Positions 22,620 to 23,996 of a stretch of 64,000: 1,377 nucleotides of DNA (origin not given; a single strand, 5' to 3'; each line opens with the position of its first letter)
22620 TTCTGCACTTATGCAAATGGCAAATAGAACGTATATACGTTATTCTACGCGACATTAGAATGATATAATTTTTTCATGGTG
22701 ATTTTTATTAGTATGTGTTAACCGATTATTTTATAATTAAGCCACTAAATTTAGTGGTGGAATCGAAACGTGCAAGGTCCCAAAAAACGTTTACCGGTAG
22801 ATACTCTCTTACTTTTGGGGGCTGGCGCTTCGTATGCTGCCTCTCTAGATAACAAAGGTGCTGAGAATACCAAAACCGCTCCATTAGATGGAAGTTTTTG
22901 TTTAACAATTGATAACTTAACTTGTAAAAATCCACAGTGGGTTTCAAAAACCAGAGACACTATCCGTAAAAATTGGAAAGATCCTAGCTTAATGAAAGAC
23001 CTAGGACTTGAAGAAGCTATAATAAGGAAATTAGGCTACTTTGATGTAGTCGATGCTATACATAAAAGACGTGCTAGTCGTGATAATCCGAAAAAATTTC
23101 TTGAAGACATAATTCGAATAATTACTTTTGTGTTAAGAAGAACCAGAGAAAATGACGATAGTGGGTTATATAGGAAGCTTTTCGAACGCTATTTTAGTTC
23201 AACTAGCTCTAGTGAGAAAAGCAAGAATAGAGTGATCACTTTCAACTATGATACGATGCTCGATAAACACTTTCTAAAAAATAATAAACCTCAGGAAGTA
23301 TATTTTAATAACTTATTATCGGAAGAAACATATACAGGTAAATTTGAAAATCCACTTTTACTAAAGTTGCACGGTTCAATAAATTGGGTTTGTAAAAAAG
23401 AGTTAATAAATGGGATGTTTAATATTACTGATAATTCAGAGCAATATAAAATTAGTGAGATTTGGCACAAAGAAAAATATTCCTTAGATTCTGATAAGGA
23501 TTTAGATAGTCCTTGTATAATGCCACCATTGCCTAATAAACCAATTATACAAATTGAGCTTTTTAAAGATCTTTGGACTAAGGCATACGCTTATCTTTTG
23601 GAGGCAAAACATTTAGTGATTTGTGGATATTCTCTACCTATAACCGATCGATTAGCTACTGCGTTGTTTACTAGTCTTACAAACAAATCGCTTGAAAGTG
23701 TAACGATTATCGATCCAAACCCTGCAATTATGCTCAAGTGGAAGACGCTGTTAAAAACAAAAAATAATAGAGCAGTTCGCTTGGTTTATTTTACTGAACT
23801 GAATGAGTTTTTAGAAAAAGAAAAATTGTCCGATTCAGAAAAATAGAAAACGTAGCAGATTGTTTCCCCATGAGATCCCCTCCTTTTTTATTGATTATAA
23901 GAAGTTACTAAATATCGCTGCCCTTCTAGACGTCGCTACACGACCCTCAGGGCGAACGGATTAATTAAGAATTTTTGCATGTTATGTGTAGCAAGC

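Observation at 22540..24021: AT-rich single-gene islet encoding a stand-alone SIR2_2 sirtuin-like protein, inserted between yibQ and apaH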

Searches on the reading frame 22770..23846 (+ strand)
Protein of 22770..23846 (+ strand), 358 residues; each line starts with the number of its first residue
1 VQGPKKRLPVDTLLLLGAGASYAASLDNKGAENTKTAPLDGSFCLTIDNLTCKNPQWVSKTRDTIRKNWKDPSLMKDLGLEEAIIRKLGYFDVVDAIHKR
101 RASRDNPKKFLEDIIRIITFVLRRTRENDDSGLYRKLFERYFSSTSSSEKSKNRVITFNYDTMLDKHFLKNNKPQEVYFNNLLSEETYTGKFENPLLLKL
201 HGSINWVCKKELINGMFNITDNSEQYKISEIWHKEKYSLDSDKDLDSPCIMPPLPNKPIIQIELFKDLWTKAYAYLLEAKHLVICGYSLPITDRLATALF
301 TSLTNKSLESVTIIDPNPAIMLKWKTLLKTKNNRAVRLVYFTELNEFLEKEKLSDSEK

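Call 3: search_protein_families(library=pfam, proteins=[window:22770-23846:+], max_evalue=0.01)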
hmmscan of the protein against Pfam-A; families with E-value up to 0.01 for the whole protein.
window:22770-23846:+ (358 aa): 1 family
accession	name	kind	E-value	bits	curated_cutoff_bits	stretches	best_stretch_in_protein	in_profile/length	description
PF13289.12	SIR2_2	-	7.1e-07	29.8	24.5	1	154-289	2-93/141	SIR2-like domain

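Call 4: search_protein_families(library=padloc, proteins=[window:22770-23846:+], max_evalue=0.1)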
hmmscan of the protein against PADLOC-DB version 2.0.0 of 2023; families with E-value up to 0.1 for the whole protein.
window:22770-23846:+ (358 aa): 9 families
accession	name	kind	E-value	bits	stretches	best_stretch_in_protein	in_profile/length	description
PDLC02408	Aga_SIR2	-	6.5e-07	26.8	1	142-211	138-208/343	Class II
PDLC02414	Aga_SIR2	-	9.1e-07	26.5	1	142-321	108-264/313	-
PDLC04084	SIR2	-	1.2e-06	26.1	1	197-318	243-346/414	-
PDLC04093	SIR2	-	4.8e-05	20.5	1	14-211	27-219/395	-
PDLC04087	SIR2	-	0.0015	15.4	1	134-212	118-202/343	-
PDLC04090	SIR2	-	0.0058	13.8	0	197-227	253-280/426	-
PDLC04094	SIR2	-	0.0062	13.8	1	14-209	26-213/399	-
PDLC04088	SIR2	-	0.014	12.6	0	150-209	171-237/390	-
PDLC04081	SIR2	-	0.021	12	0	197-227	199-214/345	-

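Call 5: search_protein_families(library=ncbifam, proteins=[window:22770-23846:+], max_evalue=0.1)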
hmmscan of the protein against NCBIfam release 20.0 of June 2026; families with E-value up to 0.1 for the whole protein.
window:22770-23846:+ (358 aa): 0 families

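Call 6: find_homologous_proteins(query=window:22770-23846:+, max_evalue=0.001)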
Query window:22770-23846:+ (358 aa): 1468 proteins with E <= 0.001 among 6336 candidates; the best 120 are listed.
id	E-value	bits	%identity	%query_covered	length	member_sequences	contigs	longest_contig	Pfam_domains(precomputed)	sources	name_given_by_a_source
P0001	3.0e-238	808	100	100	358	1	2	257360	PF13289.13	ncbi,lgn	-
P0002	3.5e-96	341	45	98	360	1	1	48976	-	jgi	jgi:hypothetical protein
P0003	7.5e-93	330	45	97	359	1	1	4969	PF13289.13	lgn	-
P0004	2.1e-86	308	44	99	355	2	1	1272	PF13289.13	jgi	jgi:hypothetical protein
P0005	4.0e-86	308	43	97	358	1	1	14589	PF13289.13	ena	-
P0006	6.5e-86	307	45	97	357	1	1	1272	PF13289.13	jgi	jgi:hypothetical protein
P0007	9.8e-86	306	43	97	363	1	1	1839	PF13289.13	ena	-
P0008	3.1e-85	305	42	97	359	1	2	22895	PF13289.13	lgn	-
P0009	3.7e-85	304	42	97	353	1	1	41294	PF13289.13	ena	-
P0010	1.3e-84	303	43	97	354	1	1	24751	-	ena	-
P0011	2.0e-84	302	43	97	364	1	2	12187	PF13289.13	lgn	-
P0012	7.7e-84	300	44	99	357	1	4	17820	PF13289.13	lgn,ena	-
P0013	1.4e-83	299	44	97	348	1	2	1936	-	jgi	jgi:hypothetical protein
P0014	1.5e-83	299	42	97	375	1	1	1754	-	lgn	-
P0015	1.8e-83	299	43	97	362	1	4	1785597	-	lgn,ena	-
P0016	2.5e-83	298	43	97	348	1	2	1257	PF13289.13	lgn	-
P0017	2.8e-83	298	42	97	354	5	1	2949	PF13289.13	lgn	-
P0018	3.3e-83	298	44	89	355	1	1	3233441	PF13289.13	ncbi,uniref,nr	ncbi:polyribonucleotide nucleotidyltransferase [Thiohalobacter thiocyanaticus]|uniref:Polyribonucleo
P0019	1.0e-82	296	43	96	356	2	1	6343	PF13289.13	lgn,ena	-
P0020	6.9e-82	294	46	96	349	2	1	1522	PF13289.13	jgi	-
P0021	1.0e-81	293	43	97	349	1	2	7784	PF13289.13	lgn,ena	-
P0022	1.8e-81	292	41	97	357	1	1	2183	PF13289.13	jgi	-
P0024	2.6e-81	292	43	97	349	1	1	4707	PF13289.13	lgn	-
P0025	4.8e-81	291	41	97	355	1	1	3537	PF13289.13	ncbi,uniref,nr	ncbi:SIR2 family protein [Halorhodospira sp. 9621]|uniref:SIR2 family protein n=1 Tax=Halorhodospira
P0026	5.2e-81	291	42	93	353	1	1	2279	PF13289.13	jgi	jgi:hypothetical protein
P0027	1.0e-80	290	42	97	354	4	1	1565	PF13289.13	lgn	-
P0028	1.7e-80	289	40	97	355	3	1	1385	PF13289.13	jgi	jgi:hypothetical protein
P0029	2.7e-80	288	43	96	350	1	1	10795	PF13289.13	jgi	-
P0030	5.4e-80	287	40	97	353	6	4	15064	PF13289.13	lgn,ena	-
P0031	6.5e-80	287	42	97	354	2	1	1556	PF13289.13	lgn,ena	-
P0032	8.4e-80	287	42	97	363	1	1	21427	PF13289.13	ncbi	-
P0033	8.9e-80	287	42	97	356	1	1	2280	PF13289.13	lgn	-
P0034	9.0e-80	287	42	96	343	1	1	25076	PF13289.13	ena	-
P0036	1.4e-79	286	41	97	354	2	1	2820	PF13289.13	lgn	-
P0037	1.6e-79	286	40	96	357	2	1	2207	PF13289.13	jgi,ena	-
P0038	1.9e-79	286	42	97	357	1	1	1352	PF13289.13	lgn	-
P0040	4.6e-79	284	41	97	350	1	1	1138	PF13289.13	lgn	-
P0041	1.1e-78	283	40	99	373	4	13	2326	PF13289.13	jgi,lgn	jgi:hypothetical protein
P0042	1.3e-78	283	43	97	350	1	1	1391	PF13289.13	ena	-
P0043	1.8e-78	282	40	96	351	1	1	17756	PF13289.13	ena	-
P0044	1.8e-78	282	40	97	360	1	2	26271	PF13289.13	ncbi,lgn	-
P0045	2.5e-78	282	42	97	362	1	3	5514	PF13289.13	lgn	-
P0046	2.5e-78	282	39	99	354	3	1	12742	PF13289.13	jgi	jgi:hypothetical protein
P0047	5.0e-78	281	41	97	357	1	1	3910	PF13289.13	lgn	-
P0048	6.4e-78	281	41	97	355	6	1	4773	PF13289.13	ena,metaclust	metaclust:\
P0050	1.7e-77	279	42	99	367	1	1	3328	PF13289.13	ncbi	-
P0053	2.8e-77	278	40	95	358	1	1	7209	PF13289.13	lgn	-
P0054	3.1e-77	278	40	99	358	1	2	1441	PF13289.13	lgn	-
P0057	5.8e-77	277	42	96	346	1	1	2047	PF13289.13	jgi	jgi:hypothetical protein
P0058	1.6e-76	276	41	97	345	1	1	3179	PF13289.13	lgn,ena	-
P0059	2.1e-76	276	41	96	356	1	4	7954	PF13289.13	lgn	-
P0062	5.2e-76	274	38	97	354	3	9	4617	PF13289.13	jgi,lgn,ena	jgi:hypothetical protein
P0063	6.6e-76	274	40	98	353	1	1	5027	PF13289.13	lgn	-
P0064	1.1e-75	273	40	98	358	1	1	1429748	PF13289.13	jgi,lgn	-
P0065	1.8e-75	273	39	97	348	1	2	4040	PF13289.13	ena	-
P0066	1.9e-75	272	40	99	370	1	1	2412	PF13289.13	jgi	jgi:hypothetical protein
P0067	2.1e-75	272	39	97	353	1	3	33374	PF13289.13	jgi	jgi:hypothetical protein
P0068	2.5e-75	272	40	98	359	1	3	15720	PF13289.13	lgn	-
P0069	3.3e-75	272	39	98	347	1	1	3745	PF13289.13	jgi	jgi:hypothetical protein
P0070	5.4e-75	271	41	98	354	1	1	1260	PF13289.13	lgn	-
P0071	6.4e-75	271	38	97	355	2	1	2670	PF13289.13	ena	-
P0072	6.5e-75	271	40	96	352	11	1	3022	PF13289.13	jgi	-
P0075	2.7e-74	269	41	97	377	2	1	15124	PF13289.13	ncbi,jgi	-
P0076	3.3e-74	268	40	96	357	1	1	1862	PF13289.13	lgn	-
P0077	4.5e-74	268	41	97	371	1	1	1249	PF13289.13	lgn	-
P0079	8.6e-74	267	40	96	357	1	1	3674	PF13289.13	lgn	-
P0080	1.9e-73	266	39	98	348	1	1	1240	PF13289.13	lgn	-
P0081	2.6e-73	265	39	98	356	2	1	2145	PF13289.13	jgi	jgi:hypothetical protein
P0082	3.4e-73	265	40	93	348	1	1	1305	PF13289.13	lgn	-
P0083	3.8e-73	265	39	97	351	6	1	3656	PF13289.13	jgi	-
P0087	1.1e-72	263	40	96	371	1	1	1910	PF13289.13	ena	-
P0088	1.4e-72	263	41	98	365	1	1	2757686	PF13289.13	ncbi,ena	-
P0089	1.8e-72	263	39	96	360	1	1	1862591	PF13289.13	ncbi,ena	-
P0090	2.2e-72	262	38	91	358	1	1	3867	PF13289.13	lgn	-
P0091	2.4e-72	262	40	97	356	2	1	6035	PF13289.13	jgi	-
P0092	2.9e-72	262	39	96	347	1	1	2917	PF13289.13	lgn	-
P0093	3.6e-72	262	38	96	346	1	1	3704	PF13289.13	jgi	-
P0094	6.0e-72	261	41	97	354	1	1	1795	PF13289.13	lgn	-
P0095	6.9e-72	261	41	93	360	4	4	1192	PF13289.13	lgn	-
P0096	1.6e-71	260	38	97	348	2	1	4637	PF13289.13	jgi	-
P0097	2.4e-71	259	40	98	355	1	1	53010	PF13289.13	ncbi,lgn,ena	-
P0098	3.0e-71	259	38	98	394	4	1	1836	PF13289.13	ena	-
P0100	7.8e-71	257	39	98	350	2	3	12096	PF13289.13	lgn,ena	-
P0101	9.2e-71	257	38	98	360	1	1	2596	PF13289.13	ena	-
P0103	1.1e-70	257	41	98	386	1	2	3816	PF13289.13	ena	-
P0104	1.3e-70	257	39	97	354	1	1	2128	PF13289.13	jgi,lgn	jgi:hypothetical protein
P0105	1.6e-70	256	40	98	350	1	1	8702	PF13289.13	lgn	-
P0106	1.7e-70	256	37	98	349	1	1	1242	PF13289.13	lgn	-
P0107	1.9e-70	256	42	89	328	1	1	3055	PF13289.13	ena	-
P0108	2.9e-70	255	38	97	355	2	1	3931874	PF13289.13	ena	-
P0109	2.9e-70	255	38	98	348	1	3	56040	PF13289.13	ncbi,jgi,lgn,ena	-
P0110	4.3e-70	255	38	98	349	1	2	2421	PF13289.13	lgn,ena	-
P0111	7.6e-70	254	40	97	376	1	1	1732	PF13289.13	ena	-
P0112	7.8e-70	254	38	98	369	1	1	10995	PF13289.13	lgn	-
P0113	8.1e-70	254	37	98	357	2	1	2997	PF13289.13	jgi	-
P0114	9.9e-70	254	38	98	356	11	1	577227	PF13289.13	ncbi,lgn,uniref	ncbi:SIR2 family protein [Cyanobium sp. Tous-M-B4]|uniref:SIR2 family protein n=1 Tax=Cyanobium sp. 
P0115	1.1e-69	253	38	96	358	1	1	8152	PF13289.13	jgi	jgi:SIR2-like protein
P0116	1.8e-69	253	39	98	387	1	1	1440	PF13289.13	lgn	-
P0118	6.7e-69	251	39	97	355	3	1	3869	PF13289.13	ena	-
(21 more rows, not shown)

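Call 7: search_solved_structures(query=window:22770-23846:+, max_evalue=1, show_alignments=2)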
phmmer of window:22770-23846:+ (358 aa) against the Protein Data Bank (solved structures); distinct sequences matched with E-value up to 1: 0.

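Call 9: find_encoding_contigs(protein=P0001, flank=10000, max_places=4)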
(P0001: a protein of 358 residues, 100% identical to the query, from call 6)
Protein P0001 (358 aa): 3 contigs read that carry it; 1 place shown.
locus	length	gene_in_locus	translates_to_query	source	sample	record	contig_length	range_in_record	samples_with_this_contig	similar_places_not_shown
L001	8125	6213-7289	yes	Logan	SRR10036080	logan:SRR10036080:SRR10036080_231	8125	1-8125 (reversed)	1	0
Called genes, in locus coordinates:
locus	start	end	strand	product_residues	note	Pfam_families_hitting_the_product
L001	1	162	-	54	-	?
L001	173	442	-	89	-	PF00462:Glutaredoxin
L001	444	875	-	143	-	PF00581:Rhodanese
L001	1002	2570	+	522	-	PF01676:Metalloenzyme, PF06415:iPGM_N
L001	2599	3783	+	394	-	PF01551:Peptidase_M23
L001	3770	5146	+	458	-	PF22694:CtpB_N-like, PF00595:PDZ (weak), PF13180:PDZ_2, PF17820:PDZ_6, PF03572:Peptidase_S41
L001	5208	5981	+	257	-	PF04748:Polysacc_deac_2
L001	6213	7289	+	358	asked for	PF13289:SIR2_2 (weak)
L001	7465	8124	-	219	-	?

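Call 10: find_encoding_contigs(protein=P0018, flank=8000, max_places=3)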
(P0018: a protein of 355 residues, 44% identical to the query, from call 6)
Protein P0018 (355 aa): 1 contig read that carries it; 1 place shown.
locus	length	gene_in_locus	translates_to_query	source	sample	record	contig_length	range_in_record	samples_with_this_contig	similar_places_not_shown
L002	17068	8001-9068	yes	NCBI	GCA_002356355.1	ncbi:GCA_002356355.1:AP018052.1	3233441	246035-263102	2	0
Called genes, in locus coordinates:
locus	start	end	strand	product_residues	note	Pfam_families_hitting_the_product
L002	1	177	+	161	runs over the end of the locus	-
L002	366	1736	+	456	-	PF00483:NTP_transferase, PF01128:IspD (weak), PF12804:NTP_transf_3, PF00132:Hexapep (weak), PF25087:GMPPB_C, PF25084:LbH_EIF2B, PF00132:Hexapep (weak), PF00132:Hexapep, +2 more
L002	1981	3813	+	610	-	PF13522:GATase_6, PF13537:GATase_7, PF01380:SIS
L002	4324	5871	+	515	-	PF12161:HsdM_N, PF02384:N6_Mtase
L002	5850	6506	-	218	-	-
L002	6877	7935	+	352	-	-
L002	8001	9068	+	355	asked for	PF13289:SIR2_2 (weak)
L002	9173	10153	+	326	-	PF13020:NOV_C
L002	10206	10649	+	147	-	-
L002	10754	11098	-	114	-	PF09722:Xre_MbcA_ParS_C (weak)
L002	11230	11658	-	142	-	PF09722:Xre_MbcA_ParS_C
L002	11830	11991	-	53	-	PF09957:VapB_antitoxin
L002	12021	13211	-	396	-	-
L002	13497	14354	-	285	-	PF08843:AbiEii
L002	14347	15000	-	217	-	-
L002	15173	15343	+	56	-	-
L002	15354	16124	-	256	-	PF13391:HNH_2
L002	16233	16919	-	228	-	PF08808:RES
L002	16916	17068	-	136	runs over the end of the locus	PF20432:Xre-like-HTH, PF09722:Xre_MbcA_ParS_C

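Call 11: find_encoding_contigs(protein=P0002, flank=8000, max_places=3)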
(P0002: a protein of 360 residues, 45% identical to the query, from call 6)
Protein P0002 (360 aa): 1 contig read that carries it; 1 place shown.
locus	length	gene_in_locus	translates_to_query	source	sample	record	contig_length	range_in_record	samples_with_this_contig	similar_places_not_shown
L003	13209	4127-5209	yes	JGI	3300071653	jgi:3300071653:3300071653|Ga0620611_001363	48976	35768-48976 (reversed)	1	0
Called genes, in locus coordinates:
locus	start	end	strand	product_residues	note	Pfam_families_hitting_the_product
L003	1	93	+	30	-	?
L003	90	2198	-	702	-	PF12846:AAA_10 (faint), PF19044:P-loop_TraG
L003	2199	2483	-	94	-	-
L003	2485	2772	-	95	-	PF04956:TrbC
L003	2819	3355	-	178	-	-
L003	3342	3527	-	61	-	-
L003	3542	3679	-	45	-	-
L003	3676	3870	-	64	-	-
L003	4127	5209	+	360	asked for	-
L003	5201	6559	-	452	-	PF00072:Response_reg, PF00158:Sigma54_activat, PF14532:Sigma54_activ_2, PF00004:AAA (weak), PF07728:AAA_5, PF25601:AAA_lid_14, PF02954:HTH_8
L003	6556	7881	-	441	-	PF13581:HATPase_c_2 (weak), PF02518:HATPase_c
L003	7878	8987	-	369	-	-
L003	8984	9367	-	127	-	PF13924:Lipocalin_5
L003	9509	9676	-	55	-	-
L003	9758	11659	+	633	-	PF00122:E1-E2_ATPase, PF00702:Hydrolase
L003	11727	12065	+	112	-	-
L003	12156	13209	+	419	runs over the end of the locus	PF02321:OEP (faint)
